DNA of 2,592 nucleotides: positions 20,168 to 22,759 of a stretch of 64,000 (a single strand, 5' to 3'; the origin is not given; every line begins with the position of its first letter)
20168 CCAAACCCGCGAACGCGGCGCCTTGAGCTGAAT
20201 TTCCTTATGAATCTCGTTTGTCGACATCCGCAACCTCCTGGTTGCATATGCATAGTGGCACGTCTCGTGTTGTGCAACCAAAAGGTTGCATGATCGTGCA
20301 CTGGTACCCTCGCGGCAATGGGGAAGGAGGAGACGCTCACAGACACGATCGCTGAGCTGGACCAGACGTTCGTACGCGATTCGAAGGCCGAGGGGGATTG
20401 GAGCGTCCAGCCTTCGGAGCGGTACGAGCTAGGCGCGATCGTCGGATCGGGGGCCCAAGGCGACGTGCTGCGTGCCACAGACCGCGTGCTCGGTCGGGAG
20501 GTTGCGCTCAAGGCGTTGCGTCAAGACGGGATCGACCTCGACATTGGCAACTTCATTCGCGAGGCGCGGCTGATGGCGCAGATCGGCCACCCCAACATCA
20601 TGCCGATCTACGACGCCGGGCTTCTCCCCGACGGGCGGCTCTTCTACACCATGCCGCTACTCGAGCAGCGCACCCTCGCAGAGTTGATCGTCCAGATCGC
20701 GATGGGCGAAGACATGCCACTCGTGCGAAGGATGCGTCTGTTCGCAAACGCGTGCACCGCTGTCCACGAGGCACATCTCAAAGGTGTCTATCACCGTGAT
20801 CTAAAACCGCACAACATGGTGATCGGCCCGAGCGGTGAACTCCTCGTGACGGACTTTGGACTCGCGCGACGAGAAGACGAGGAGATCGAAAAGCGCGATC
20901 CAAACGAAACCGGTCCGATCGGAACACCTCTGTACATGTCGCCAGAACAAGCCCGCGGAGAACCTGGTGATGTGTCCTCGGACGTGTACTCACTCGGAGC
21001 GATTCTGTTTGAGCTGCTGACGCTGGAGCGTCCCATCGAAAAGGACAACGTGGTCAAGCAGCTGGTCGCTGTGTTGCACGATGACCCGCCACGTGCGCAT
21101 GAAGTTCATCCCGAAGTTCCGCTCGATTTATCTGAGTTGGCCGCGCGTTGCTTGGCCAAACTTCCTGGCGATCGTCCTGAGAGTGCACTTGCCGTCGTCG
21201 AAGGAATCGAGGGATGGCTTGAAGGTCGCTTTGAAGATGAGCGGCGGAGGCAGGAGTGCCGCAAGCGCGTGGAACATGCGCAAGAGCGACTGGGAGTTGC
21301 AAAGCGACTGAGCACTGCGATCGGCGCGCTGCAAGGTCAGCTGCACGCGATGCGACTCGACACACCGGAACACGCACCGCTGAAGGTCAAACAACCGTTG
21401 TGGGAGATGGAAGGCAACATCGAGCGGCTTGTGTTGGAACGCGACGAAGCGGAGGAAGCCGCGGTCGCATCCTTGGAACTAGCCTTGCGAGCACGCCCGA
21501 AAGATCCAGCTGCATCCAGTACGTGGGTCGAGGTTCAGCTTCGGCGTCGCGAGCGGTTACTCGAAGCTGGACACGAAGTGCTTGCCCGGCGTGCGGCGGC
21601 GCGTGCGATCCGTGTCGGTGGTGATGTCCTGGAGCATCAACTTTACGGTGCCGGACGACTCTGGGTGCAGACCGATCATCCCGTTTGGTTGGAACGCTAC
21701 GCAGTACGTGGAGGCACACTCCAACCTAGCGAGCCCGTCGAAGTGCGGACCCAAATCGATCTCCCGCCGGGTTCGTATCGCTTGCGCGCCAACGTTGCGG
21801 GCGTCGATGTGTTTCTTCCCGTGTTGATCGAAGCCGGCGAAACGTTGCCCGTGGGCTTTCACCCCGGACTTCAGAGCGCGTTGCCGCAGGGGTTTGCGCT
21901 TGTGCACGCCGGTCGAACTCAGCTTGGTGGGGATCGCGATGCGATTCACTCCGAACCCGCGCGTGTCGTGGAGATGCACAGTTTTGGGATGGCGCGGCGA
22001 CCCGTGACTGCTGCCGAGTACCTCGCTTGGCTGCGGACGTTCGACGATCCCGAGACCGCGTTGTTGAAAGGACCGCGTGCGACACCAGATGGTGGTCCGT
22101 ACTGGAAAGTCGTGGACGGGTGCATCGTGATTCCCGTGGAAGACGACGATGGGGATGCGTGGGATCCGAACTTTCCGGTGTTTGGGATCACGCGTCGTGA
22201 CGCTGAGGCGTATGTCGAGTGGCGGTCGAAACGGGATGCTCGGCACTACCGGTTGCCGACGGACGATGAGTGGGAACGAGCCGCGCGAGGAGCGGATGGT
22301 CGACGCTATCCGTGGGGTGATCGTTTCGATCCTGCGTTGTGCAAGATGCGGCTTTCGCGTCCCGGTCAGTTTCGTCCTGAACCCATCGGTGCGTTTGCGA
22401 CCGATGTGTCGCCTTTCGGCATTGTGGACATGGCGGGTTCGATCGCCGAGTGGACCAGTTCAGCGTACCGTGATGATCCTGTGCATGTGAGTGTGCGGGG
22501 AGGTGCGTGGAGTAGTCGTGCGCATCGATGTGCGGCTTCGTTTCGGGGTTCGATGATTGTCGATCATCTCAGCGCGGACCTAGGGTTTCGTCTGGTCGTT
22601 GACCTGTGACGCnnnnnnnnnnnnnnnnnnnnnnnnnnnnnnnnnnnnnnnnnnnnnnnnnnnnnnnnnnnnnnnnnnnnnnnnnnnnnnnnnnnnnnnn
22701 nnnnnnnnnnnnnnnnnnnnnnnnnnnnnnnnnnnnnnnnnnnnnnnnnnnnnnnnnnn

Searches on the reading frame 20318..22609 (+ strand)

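Call 7: search_protein_families(library=pfam, proteins=[window:20318-22609:+], max_evalue=0.001)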
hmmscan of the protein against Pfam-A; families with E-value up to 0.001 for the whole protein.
window:20318-22609:+ (763 aa): 3 families
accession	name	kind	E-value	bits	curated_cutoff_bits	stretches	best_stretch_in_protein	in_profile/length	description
PF00069.31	Pkinase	-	2.8e-36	125.7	31.7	1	36-288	1-253/263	Protein kinase domain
PF03781.23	FGE-sulfatase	-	8.3e-35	121.1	23.3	1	528-760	7-254/255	Sulfatase-modifying factor enzyme 1-like domain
PF07714.23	PK_Tyr_Ser-Thr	-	2e-24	86.8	23.1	1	38-288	3-250/258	Protein tyrosine and serine/threonine kinase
